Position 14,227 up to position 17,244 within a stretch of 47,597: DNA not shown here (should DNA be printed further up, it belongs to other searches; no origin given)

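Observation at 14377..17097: Single ORF fusing a MetF-type methylene-THF reductase to the CFeSP small subunit AcsD through a ~270-aa flexible linker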

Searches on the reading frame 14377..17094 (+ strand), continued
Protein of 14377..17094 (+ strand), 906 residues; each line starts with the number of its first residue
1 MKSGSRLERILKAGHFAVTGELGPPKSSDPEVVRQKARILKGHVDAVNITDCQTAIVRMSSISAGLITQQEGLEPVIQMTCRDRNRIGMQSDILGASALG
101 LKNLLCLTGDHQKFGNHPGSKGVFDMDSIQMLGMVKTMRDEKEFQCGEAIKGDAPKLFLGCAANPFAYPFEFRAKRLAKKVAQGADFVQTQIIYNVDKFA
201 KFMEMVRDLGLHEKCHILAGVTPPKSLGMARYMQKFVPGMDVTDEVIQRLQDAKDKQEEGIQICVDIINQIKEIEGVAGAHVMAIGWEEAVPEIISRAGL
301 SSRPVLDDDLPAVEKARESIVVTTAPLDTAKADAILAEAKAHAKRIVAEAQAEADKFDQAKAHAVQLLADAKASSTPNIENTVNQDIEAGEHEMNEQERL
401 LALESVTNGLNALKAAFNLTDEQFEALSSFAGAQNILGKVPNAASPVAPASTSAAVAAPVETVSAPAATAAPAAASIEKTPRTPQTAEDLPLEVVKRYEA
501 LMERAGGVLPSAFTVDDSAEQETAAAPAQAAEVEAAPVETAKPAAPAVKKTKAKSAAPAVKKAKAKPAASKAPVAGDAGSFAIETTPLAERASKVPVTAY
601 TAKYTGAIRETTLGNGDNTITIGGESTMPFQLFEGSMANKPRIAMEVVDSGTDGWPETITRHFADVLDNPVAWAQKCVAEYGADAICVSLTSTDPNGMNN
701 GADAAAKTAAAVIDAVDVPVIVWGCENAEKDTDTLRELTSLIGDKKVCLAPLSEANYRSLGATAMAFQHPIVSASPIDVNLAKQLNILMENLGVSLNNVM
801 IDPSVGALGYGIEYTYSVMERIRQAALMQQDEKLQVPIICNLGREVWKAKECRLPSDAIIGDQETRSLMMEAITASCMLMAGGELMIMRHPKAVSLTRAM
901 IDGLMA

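Call 25: find_related_loci(query=window:14377-17094:+, collection=genome_contigs, flank=10000)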
Query window:14377-17094:+ (906 aa) in genome_contigs; peptide patterns used: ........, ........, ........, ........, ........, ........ (x = any residue, [..] = any of these).
186 stretches matched a pattern; 137 encode a relative of the query (tblastn E <= 1e-3); the best 80 are kept; 80 distinct loci.
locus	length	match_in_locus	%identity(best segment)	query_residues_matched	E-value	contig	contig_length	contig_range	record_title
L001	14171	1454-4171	81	1-906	0e+0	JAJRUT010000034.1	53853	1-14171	MAG: Deltaproteobacteria bacterium isolate Dive96_bin10.216 k141_1281679, whole genome shotgun sequence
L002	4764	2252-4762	85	1-845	0e+0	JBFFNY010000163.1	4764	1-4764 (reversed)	MAG: Desulfurivibrionaceae bacterium isolate Mix_mud18.2022.04.89 k141_1382912_length_4764_cov_84.0846, whole genome sho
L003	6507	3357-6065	74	1-906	0e+0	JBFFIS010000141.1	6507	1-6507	MAG: Desulfurivibrionaceae bacterium isolate Mix_mud17.2022.03.10 k141_2660206_length_6507_cov_10.4521, whole genome sho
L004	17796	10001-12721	63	1-905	0e+0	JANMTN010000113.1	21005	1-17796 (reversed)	MAG: Desulfobulbaceae bacterium isolate SOY_29_metabat_160 SOY_29_k141_1593592, whole genome shotgun sequence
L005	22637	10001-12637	61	1-905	0e+0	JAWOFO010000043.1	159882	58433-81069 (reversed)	MAG: Desulfobia sp. isolate BLK6-1.bin.47 k191_3015556, whole genome shotgun sequence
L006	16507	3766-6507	60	1-905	0e+0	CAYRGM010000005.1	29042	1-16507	MAG TPA_asm: uncultured Desulfobulbaceae bacterium isolate binchicken_co112_41 genome assembly, contig: NODE_348_length_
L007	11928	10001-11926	68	1-658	0e+0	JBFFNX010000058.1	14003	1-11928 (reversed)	MAG: Desulfurivibrionaceae bacterium isolate Mix_mud18.2022.04.88 k141_894934_length_14003_cov_22.4033, whole genome sho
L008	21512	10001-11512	71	1-506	0e+0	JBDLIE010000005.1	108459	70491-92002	MAG: Thermodesulfobacteriota bacterium isolate MAG014 MAG014_5, whole genome shotgun sequence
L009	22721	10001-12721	72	1-906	0e+0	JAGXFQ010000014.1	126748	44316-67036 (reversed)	MAG: Desulfobulbaceae bacterium isolate LH_M19 k141_410418, whole genome shotgun sequence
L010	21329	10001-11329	72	1-445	0e+0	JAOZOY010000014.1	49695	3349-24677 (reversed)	MAG: Deltaproteobacteria bacterium isolate GMC4.metabat2.118_sub GMC4_303_length_49695_cov_22.855157, whole genome shotg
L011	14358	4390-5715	72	1-445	0e+0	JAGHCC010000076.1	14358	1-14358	MAG: Desulfobulbaceae bacterium isolate AUK272 PB_MBMC_226_c_000000000155, whole genome shotgun sequence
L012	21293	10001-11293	74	1-446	0e+0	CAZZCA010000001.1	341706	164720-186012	MAG TPA_asm: uncultured Desulfobulbia bacterium isolate binchicken_co142_316 genome assembly, contig: NODE_10_length_341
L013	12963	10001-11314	71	1-439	0e+0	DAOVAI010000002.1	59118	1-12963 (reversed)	MAG TPA_asm: Pseudomonadota bacterium isolate CSMAG_975 CSMAG_975_k141_4596388_length_59118_cov_10.5651, whole genome sh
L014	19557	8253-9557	69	1-444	0e+0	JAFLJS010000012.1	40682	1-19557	MAG: Desulfocapsa sp. isolate MC-05 c_000000851894_1, whole genome shotgun sequence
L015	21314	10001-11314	72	1-439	0e+0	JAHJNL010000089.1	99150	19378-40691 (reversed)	MAG: Proteobacteria bacterium isolate Old_saline_glass_biofilm.mb.15 Old_saline_glass_b.mb.15_k141_60626, whole genome s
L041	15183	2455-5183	70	1-906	0e+0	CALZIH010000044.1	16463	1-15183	MAG: uncultured Desulfobulbaceae bacterium isolate FO_M_Desulfobacterota_14.1 genome assembly, contig: scaffold_3929, wh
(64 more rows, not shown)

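Call 38: search_protein_representatives(protein=window:14377-17094:+)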
Query: 906 residues. Proteins with E-value up to 0.001 (for the whole library): 6481; up to 1e-10: 3547; up to 1e-30: 857. The best 150 are listed.
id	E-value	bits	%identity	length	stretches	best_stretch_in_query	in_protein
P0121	0.0e+00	1081.0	59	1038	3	2-356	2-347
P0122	1.6e-248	843.5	53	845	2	5-395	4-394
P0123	2.2e-176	604.9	67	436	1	1-437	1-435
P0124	3.3e-127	442.2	64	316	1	1-305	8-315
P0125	2.3e-111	389.9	60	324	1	1-304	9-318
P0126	5.2e-110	385.4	56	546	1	3-306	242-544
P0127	1.4e-109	383.9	55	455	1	1-320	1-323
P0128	2.3e-104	366.7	50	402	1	584-901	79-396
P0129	2.8e-100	353.2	51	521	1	603-904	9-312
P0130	1.8e-99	350.5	52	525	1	603-902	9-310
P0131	3.1e-99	349.7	51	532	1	600-902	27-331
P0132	1.6e-98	347.3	52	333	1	4-308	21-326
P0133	1.0e-97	344.7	52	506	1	603-901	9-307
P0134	2.5e-95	336.8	51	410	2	603-902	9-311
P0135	1.1e-93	331.3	50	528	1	600-902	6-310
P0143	1.3e-88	314.6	48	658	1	602-906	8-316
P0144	1.8e-87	310.9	44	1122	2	602-903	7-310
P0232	3.9e-60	220.4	34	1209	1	448-902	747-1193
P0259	5.6e-58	213.3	38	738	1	575-902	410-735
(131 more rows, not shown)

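Call 39: search_protein_families(library=pfam, proteins=[P0121, P0122, P0123, P0127, P0129, P0143, P0144, P0232, P0259, P0126], max_evalue=0.0001)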
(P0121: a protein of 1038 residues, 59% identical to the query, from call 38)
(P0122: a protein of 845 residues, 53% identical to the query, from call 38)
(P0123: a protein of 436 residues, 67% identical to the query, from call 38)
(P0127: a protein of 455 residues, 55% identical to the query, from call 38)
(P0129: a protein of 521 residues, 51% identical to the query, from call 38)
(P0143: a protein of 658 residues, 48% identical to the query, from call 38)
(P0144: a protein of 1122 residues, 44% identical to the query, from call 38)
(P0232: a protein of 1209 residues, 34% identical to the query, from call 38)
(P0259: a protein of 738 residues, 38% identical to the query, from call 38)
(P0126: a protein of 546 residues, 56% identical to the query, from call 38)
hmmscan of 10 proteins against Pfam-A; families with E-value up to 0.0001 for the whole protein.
P0121 (1038 aa): 8 families
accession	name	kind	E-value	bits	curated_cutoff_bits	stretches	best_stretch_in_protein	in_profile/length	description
PF03599.22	CdhD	-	2.8e-44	151.9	24.8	1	743-984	1-223/387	CO dehydrogenase/acetyl-CoA synthase delta subunit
PF02219.23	MTHFR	-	4.6e-40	138.2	24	1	7-299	2-287/287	Methylenetetrahydrofolate reductase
PF07719.23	TPR_2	-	7.9e-13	47.9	27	0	596-626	4-34/34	Tetratricopeptide repeat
PF00515.34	TPR_1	-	2.4e-11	43.4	27.8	0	598-626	6-34/34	Tetratricopeptide repeat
PF13181.12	TPR_8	-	9.6e-11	41.4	25.7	0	596-626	4-34/34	Tetratricopeptide repeat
PF13414.12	TPR_11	-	4.7e-07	29.8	26.8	0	520-548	1-29/42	TPR repeat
PF13428.12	TPR_14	-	1.1e-06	29.1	23.5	0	597-629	5-37/44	Tetratricopeptide repeat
PF14559.12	TPR_19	-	4e-05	24.3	25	0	603-633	1-31/68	Tetratricopeptide repeat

P0122 (845 aa): 2 families
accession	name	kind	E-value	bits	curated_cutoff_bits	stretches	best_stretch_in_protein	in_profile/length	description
PF02219.23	MTHFR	-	2.7e-45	155.4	24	1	7-297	3-287/287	Methylenetetrahydrofolate reductase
PF03599.22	CdhD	-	6.4e-40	137.5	24.8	1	549-829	1-242/387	CO dehydrogenase/acetyl-CoA synthase delta subunit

P0123 (436 aa): 1 family
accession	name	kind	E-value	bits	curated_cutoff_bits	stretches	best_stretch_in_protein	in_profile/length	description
PF02219.23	MTHFR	-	1.1e-37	130.4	24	1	7-299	2-287/287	Methylenetetrahydrofolate reductase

P0127 (455 aa): 2 families
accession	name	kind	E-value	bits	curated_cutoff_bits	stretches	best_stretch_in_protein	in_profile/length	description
PF02219.23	MTHFR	-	2.1e-36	126.2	24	1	12-299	7-287/287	Methylenetetrahydrofolate reductase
PF00072.30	Response_reg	-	9.3e-23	81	30.2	1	331-448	1-111/111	Response regulator receiver domain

P0129 (521 aa): 1 family
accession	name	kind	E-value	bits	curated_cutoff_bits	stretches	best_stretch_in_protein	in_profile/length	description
PF03599.22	CdhD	-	1.6e-48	165.8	24.8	1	16-300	1-244/387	CO dehydrogenase/acetyl-CoA synthase delta subunit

P0143 (658 aa): 1 family
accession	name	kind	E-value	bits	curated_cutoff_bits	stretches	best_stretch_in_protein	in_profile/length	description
PF03599.22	CdhD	-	3e-51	174.8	24.8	1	16-308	1-250/387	CO dehydrogenase/acetyl-CoA synthase delta subunit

P0144 (1122 aa): 2 families
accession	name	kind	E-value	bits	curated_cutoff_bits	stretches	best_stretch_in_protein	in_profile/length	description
PF03063.25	Prismane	-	1e-161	539.5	27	1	509-1083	1-512/513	Prismane/CO dehydrogenase family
PF03599.22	CdhD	-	3.6e-46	158.1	24.8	1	15-255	1-222/387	CO dehydrogenase/acetyl-CoA synthase delta subunit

P0232 (1209 aa): 4 families
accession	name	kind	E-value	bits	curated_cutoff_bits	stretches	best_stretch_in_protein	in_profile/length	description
PF19436.4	ACS_CODH_B_C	-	5.9e-113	376.9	25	1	486-728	1-244/245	ACS/CODH beta subunit C-terminal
PF03598.20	CdhC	-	1.2e-61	207.6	24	1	321-475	1-155/155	CO dehydrogenase/acetyl-CoA synthase complex beta subunit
PF03599.22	CdhD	-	9.3e-40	137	24.8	1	899-1129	1-213/387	CO dehydrogenase/acetyl-CoA synthase delta subunit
PF18537.6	CODH_A_N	-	4.4e-28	97.5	32.2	1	22-110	2-83/83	Carbon monoxide dehydrogenase subunit alpha N-terminal domain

P0259 (738 aa): 3 families
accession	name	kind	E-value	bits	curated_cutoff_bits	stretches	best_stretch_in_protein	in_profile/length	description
PF19436.4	ACS_CODH_B_C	-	3.9e-110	367.6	25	1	76-318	1-244/245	ACS/CODH beta subunit C-terminal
PF03599.22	CdhD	-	3.2e-39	135.2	24.8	1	446-671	5-213/387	CO dehydrogenase/acetyl-CoA synthase delta subunit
PF03598.20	CdhC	-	1.3e-19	71.1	24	1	2-65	92-155/155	CO dehydrogenase/acetyl-CoA synthase complex beta subunit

P0126 (546 aa): 2 families
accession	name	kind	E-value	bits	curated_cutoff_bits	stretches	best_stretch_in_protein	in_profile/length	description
PF02219.23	MTHFR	-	1.7e-37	129.8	24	1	246-535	2-285/287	Methylenetetrahydrofolate reductase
PF12225.13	DUF5981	-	4.1e-35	119.8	23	1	109-203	1-95/95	Methylene-tetrahydrofolate reductase C terminal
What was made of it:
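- Closest known: Other AcsD fusions: AcsB-AcsD. Same: The CFeSP small subunit is tethered to another Wood-Ljungdahl enzyme, so AcsD is a recurrent fusion partner (calls 38, 39).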

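Call 50: find_encoding_contigs(protein=P0065, flank=10000, max_places=2)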
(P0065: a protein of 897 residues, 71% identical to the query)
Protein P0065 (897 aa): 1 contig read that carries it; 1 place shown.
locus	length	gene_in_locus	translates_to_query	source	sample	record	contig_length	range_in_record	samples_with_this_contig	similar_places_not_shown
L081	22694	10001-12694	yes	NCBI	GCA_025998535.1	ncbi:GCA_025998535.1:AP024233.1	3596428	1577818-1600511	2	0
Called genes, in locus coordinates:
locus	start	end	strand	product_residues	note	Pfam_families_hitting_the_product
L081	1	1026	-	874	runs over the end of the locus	PF01590:GAF (weak), PF00989:PAS, PF08447:PAS_3 (weak), PF13426:PAS_9, PF08448:PAS_4, PF00512:HisKA, PF02518:HATPase_c, PF00072:Response_reg, +2 more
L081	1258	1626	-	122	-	PF07486:Hydrolase_2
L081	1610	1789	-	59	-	-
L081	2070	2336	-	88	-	-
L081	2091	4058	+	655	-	PF13583:Reprolysin_4, PF13688:Reprolysin_5, PF13582:Reprolysin_3, PF22544:HYDIN_VesB_CFA65-like_Ig (weak)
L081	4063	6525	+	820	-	PF23139:OB_YrrC, PF14520:HHH_5 (weak), PF14490:HHH_RecD2, PF13604:AAA_30, PF01443:Viral_helicase1 (weak), PF13245:AAA_19, PF18335:SH3_13, PF13538:UvrD_C_2, +1 more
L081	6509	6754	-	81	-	-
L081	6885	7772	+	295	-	PF00763:THF_DHG_CYH, PF02882:THF_DHG_CYH_C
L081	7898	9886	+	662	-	PF03063:Prismane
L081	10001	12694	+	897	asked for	PF02219:MTHFR, PF03599:CdhD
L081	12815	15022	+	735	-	PF18537:CODH_A_N, PF03598:CdhC, PF19436:ACS_CODH_B_C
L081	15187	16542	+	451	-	PF04060:FeS, PF03599:CdhD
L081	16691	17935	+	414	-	PF13510:Fer2_4, PF14691:Fer4_20, PF01946:Thi4 (weak), PF03486:HI0933_like (weak), PF07992:Pyr_redox_2, PF00070:Pyr_redox (weak), PF01266:DAO, PF13450:NAD_binding_8, +6 more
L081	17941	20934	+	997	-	-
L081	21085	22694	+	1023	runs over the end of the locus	-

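Call 55: predict_structure(alignment_id=A1)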
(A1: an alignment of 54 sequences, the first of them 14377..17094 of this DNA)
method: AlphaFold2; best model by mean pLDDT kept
length: 906 residues; sequences in the alignment: 54
mean_pLDDT: 66.4   pTM: 0.47
mean pLDDT of the five models: 66.4, 64.2, 62.8, 61.7, 61.2
residues with pLDDT >= 90: 151; 70-90: 310; 50-70: 200; < 50: 245
segments of 3 or more residues with pLDDT < 50: 52-57, 110-123, 311-327, 371-398, 430-490, 506-575, 628-630, 751-767, 774-777, 805-811, 849-854
pLDDT, mean of each block of 10 residues (from residue 1): 82 93 65 89 90 52 86 85 59 80 74 38 60 86 79 81 82 87 91 92 96 94 84 72 93 93 97 96 87 96 75 42 51 76 79 73 58 32 29 42 51 58 59 43 29 26 29 30 35 64 49 28 30 32 33 32 33 50 72 69 63 75 63 55 87 73 90 94 89 77 87 89 73 75 68 47 48 52 61 67 49 57 66 75 58 53 73 77 79 86 72
secondary structure, 60 per line:
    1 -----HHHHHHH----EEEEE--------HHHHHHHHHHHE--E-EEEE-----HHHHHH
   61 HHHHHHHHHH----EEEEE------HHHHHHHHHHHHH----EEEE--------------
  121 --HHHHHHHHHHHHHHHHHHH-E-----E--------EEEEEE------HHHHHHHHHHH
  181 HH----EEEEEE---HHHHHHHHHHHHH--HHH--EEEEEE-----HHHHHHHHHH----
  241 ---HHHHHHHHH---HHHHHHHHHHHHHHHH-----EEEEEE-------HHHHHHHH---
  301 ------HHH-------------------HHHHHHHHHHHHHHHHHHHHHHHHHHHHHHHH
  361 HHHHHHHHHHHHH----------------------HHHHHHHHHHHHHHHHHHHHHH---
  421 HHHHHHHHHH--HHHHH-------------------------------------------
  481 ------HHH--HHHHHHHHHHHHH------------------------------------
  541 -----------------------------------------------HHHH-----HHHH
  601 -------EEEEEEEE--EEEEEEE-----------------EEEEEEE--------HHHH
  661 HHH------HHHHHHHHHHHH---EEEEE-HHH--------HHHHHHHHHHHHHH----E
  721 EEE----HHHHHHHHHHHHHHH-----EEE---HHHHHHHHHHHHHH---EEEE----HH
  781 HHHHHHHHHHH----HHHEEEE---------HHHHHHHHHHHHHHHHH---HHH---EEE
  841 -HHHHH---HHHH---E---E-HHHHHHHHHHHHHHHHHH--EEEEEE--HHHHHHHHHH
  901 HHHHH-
elements in order (helices of 4 or more, strands of 3 or more residues): H6-12 E17-21 H30-40 E46-49 H55-70 E75-79 H86-98 E103-106 H123-141 E158-163 H170-182 E187-192 H196-208 E216-221 H227-236 H244-252 H256-271 E277-282 H290-297 H329-373 H396-417 H421-430 H433-437 H492-504 H588-591 H597-600 E608-615 E618-624 E642-648 H657-663 H670-681 E685-689 H702-715 E720-723 H728-742 E748-750 H754-767 E771-774 H779-791 E799-802 H812-828 E838-840 H842-846 H850-853 H863-880 E883-888 H891-905
